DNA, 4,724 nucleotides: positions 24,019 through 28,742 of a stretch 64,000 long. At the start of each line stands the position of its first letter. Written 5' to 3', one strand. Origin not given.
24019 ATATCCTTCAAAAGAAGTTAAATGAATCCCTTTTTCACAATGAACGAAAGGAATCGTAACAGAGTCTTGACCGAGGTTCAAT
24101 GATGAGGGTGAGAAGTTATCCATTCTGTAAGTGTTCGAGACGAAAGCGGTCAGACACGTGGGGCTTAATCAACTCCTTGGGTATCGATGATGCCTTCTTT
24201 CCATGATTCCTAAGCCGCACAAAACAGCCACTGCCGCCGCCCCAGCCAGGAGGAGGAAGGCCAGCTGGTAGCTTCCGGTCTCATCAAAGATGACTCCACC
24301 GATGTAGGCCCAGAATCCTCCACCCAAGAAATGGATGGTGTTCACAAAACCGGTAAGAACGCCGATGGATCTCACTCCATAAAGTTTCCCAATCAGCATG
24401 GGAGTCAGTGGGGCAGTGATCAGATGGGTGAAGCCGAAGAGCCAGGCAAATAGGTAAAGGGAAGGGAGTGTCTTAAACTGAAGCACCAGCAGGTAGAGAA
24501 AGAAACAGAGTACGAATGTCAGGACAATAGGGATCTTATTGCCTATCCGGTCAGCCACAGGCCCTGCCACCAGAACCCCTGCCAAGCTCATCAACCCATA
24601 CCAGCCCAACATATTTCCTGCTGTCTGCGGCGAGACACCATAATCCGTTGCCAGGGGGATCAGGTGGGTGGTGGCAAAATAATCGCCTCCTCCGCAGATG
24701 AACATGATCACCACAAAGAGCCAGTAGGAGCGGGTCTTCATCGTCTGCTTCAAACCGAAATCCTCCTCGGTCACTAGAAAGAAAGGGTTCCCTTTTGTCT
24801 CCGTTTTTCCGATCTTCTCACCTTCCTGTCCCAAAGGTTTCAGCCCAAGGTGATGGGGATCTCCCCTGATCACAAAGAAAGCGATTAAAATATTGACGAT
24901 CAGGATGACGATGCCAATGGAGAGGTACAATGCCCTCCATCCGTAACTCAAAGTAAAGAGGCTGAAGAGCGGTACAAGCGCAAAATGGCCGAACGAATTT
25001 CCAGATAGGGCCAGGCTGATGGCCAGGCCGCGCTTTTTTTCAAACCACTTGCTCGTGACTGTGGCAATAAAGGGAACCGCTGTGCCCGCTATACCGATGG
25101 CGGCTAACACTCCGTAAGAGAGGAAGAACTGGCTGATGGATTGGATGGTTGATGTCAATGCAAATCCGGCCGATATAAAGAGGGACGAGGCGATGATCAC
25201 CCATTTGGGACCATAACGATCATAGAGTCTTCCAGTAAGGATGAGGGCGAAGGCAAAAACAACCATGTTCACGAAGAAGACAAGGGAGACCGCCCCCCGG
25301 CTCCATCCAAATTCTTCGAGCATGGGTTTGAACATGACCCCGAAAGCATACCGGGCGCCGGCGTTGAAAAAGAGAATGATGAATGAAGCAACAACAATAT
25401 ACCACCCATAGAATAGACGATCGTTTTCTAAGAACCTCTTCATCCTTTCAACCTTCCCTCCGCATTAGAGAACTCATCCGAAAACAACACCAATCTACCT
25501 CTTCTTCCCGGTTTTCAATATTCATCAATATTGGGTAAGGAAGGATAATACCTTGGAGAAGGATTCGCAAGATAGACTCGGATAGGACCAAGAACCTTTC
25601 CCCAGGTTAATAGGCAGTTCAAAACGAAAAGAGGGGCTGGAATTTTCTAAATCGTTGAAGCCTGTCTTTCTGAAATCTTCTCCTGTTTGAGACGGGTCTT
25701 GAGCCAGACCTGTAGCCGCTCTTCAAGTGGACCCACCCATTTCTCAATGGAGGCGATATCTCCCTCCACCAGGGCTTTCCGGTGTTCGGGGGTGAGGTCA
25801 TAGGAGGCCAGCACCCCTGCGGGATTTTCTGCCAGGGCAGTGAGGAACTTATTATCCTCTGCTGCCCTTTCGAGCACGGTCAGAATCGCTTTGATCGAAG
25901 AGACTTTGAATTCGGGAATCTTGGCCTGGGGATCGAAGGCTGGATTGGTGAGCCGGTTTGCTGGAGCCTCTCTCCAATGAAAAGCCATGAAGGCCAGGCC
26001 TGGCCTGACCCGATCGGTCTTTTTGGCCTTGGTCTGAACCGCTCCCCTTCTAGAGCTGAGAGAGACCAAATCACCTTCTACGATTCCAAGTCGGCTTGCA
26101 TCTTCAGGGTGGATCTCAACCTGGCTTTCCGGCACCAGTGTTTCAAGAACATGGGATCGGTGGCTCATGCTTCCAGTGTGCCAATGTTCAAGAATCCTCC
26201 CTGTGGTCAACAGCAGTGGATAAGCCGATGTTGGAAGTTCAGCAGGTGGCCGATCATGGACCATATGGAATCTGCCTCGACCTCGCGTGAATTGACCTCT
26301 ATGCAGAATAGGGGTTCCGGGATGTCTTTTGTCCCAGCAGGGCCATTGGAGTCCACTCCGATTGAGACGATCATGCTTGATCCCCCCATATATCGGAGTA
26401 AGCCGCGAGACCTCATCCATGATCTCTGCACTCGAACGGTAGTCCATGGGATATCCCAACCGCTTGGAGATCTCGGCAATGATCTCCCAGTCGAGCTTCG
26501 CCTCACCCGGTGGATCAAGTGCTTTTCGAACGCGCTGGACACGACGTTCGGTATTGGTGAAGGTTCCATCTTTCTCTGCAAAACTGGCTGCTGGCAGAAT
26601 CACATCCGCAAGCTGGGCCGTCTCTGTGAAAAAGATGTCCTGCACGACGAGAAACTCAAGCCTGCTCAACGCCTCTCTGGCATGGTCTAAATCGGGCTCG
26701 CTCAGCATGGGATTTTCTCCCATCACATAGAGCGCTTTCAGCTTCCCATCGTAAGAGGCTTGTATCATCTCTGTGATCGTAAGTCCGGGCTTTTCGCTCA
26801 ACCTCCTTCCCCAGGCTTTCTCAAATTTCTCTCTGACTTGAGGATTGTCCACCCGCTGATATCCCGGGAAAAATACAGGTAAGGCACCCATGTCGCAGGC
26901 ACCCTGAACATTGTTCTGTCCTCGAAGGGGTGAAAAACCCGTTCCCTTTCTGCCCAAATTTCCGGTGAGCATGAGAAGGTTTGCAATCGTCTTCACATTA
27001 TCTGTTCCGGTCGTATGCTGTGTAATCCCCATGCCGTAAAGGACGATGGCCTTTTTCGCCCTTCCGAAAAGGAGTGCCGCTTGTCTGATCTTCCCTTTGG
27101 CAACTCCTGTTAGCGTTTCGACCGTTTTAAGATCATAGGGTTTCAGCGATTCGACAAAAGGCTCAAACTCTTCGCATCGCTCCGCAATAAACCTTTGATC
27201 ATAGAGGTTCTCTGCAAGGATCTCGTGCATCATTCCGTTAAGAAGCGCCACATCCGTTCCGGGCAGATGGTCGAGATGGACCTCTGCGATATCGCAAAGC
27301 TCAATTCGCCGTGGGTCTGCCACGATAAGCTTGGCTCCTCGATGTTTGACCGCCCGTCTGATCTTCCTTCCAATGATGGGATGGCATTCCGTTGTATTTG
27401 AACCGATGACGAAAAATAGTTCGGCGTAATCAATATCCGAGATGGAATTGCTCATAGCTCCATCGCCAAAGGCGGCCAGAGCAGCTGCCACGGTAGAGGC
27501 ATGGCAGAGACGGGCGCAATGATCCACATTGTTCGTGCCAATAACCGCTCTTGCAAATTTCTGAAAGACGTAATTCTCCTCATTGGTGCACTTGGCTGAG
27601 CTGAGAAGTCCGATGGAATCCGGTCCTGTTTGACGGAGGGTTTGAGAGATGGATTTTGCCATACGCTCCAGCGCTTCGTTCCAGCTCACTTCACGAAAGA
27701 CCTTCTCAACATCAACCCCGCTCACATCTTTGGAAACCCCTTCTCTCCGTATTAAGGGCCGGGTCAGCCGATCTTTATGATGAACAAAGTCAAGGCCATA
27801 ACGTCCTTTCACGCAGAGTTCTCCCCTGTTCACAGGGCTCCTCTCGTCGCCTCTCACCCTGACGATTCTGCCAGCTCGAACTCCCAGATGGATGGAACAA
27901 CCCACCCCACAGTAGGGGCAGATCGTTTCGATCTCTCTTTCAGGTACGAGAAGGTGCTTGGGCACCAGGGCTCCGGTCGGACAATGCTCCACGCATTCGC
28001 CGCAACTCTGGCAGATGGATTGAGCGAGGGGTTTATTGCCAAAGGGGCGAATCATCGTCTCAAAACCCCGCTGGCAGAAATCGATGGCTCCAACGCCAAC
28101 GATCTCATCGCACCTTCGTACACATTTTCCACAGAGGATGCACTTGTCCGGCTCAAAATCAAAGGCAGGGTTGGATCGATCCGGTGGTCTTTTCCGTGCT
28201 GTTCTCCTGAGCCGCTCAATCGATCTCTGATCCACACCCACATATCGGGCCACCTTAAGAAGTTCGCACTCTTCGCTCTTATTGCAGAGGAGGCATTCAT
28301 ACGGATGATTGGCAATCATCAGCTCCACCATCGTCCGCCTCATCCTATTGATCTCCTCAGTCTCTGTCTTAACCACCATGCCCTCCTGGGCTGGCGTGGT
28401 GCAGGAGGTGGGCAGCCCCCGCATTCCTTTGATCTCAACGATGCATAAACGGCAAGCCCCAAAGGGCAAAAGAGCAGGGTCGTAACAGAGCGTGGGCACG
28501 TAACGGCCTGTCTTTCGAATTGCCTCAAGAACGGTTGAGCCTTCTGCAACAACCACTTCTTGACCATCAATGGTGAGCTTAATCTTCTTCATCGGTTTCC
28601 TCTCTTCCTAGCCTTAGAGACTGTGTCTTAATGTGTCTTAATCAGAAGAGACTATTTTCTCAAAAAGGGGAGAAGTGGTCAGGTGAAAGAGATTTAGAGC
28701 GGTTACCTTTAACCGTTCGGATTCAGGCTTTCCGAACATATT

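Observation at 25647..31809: The same uncharacterised ~70-aa helical domain caps both the Cys-FDH and the co-encoded response regulator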

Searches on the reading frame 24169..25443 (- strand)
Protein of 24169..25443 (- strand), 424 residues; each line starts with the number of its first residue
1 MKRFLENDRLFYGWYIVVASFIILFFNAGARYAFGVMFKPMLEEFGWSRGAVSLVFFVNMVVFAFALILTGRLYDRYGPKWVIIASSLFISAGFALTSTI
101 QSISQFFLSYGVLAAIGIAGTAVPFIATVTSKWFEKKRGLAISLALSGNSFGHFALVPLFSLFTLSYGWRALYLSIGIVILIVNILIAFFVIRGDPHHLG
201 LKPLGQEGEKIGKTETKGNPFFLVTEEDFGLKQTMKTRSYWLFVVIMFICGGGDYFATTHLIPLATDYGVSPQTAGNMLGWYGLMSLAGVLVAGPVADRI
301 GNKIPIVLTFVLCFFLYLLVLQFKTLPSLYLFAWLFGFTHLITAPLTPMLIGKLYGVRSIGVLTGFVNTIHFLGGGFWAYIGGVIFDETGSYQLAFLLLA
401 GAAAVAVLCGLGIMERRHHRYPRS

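Call 10: search_protein_families(library=pfam, proteins=[window:24169-25443:-], max_evalue=0.001)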
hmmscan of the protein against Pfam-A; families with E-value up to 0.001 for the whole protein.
window:24169-25443:- (424 aa): 2 families
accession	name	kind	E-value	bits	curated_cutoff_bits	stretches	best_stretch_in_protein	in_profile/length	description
PF07690.21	MFS_1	-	3.5e-49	168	33.4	2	21-269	2-233/347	Major Facilitator Superfamily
PF12832.13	MFS_1_like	-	2.7e-07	30.4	25.2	1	169-391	159-367/373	MFS_1 like family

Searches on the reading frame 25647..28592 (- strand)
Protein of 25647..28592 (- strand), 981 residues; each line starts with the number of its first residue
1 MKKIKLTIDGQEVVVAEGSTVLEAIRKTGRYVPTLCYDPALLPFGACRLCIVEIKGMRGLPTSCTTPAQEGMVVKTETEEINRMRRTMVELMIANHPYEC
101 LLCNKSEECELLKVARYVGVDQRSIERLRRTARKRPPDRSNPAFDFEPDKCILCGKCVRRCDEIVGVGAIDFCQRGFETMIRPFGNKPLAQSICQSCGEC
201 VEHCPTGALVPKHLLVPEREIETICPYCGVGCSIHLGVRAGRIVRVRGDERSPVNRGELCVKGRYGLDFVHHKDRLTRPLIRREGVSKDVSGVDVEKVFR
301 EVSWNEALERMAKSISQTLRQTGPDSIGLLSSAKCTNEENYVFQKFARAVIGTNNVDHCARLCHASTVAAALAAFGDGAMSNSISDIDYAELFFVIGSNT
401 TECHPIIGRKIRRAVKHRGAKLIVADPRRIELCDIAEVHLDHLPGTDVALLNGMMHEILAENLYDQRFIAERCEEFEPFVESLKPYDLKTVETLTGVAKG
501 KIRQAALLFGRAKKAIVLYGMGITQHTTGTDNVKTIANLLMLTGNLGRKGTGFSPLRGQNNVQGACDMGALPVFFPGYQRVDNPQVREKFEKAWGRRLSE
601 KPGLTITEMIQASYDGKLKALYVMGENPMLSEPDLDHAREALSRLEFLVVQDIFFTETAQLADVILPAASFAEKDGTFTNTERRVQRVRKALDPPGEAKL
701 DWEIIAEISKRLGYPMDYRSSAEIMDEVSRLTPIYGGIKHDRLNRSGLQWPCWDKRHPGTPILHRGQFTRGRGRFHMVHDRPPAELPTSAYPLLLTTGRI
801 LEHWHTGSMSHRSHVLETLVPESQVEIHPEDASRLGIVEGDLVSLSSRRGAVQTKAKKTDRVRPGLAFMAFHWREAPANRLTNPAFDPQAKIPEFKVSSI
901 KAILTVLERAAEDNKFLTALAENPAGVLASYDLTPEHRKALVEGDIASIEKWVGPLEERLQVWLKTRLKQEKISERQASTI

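Call 8: search_protein_families(library=pfam, proteins=[window:25647-28592:-], max_evalue=1)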
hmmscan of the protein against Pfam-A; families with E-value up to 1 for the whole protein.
window:25647-28592:- (981 aa): 18 families
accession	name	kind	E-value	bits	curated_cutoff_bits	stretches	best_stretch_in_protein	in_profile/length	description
PF00384.28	Molybdopterin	-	3.3e-89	299.8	24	1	275-711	1-353/353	Molybdopterin oxidoreductase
PF01568.27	Molydop_binding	-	1.8e-33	115.3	26.8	1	793-897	1-108/110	Molydopterin dinucleotide binding domain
PF13510.11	Fer2_4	-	5.8e-22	78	22.8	1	2-78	2-81/82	2Fe-2S iron-sulfur cluster binding domain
PF04879.21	Molybdop_Fe4S4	-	1.1e-20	73.8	22.7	1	220-272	3-55/55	Molybdopterin oxidoreductase Fe4S4 domain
PF10588.14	NADH-G_4Fe-4S_3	-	7.7e-12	45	27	1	85-122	1-38/40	NADH-ubiquinone oxidoreductase-G iron-sulfur binding region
PF22117.2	Fer4_Nqo3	-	1.7e-07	31.7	27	1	146-209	6-66/67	NADH-quinone oxidoreductase subunit 3, ferredoxin-like domain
PF00037.32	Fer4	-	1.4e-06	28.3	21.1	2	192-209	6-23/24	4Fe-4S binding domain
PF12837.12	Fer4_6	-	1.2e-05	25.4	25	2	192-209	7-24/24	4Fe-4S binding domain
PF12838.12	Fer4_7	-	1.5e-05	25.8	27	2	150-208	1-52/52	4Fe-4S dicluster domain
PF14697.11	Fer4_21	-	0.00064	20.2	35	1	148-206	5-53/59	4Fe-4S dicluster domain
PF13187.11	Fer4_9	-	0.0012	19.3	27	2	194-211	2-19/52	4Fe-4S dicluster domain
PF13237.11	Fer4_10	-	0.007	16.7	25.5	2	147-205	5-53/53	4Fe-4S dicluster domain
PF22609.1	Fe_hydrogense_Fe-S_bd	-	0.015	15.3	27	1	92-114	13-35/41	Iron hydrogenase 1-like, iron-sulfur centre-binding domain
PF12797.12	Fer4_2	-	0.02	15.3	24.5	2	145-161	4-20/22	4Fe-4S binding domain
PF13484.11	Fer4_16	-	0.032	15.5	30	1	194-219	2-28/66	4Fe-4S double cluster binding domain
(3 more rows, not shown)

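Call 9: search_protein_families(library=ncbifam, proteins=[window:25647-28592:-], max_evalue=1)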
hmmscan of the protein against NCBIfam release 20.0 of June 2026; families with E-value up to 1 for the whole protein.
window:25647-28592:- (981 aa): 64 families (the best 25 are shown)
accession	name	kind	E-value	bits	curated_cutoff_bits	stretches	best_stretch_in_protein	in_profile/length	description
TIGR01591.1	Fdh-alpha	equivalog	1.1e-257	856.5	666.25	1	223-901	1-671/672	formate dehydrogenase subunit alpha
NF047855.1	AssmNtatRedNasC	equivalog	4.8e-167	557.3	1100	1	218-901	18-705/708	assimilatory nitrate reductase catalytic subunit NasC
NF010055.0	PRK13532.1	equivalog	8.4e-114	381.5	904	3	223-473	45-291/830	nitrate reductase catalytic subunit NapA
NF041323.1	Nitr_red_NasA_Halo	equivalog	1.8e-110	370.4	1000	1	228-900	3-670/673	assimilatory nitrate reductase NasA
TIGR01973.1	NuoG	equivalog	2.9e-110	369.9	470.05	1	6-707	1-605/606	NADH-quinone oxidoreductase subunit NuoG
TIGR01706.1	NAPA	equivalog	1.6e-108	364.2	930.55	3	223-473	45-291/830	periplasmic nitrate reductase subunit alpha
NF005895.0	PRK07860.1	equivalog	2.4e-102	343.4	802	2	3-736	17-682/811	NADH-quinone oxidoreductase subunit G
TIGR01553.1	formate-DH-alph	equivalog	7.2e-92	308.7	814.2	4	202-471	26-302/1009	formate dehydrogenase-N subunit alpha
TIGR01701.1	Fdhalpha-like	subfamily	5.3e-89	299.3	582.15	1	275-900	99-739/744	FdhF/YdeP family oxidoreductase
NF041513.1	formate_DH_Act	exception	2.2e-86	290.6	1400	4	218-470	40-292/1067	formate dehydrogenase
NF012032.0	PRK15488.1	equivalog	3.2e-65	220.5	694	2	205-715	25-530/759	thiosulfate reductase PhsA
NF040763.1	FeFe_hydrog_A6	exception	1.3e-64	218.5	765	1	4-212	1-208/571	NADH-dependent [FeFe] hydrogenase, group A6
NF005745.0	PRK07569.1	equivalog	1.9e-56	191.1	333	1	2-219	2-217/238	bidirectional hydrogenase complex protein HoxU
TIGR02166.1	dmsA_ynfE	subfamily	9.8e-54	182.6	777.7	2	227-718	52-563/794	DMSO/selenate family reductase complex A subunit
NF006305.0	PRK08493.1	equivalog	1.3e-52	179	591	2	3-274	1-294/819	NADH-quinone oxidoreductase subunit G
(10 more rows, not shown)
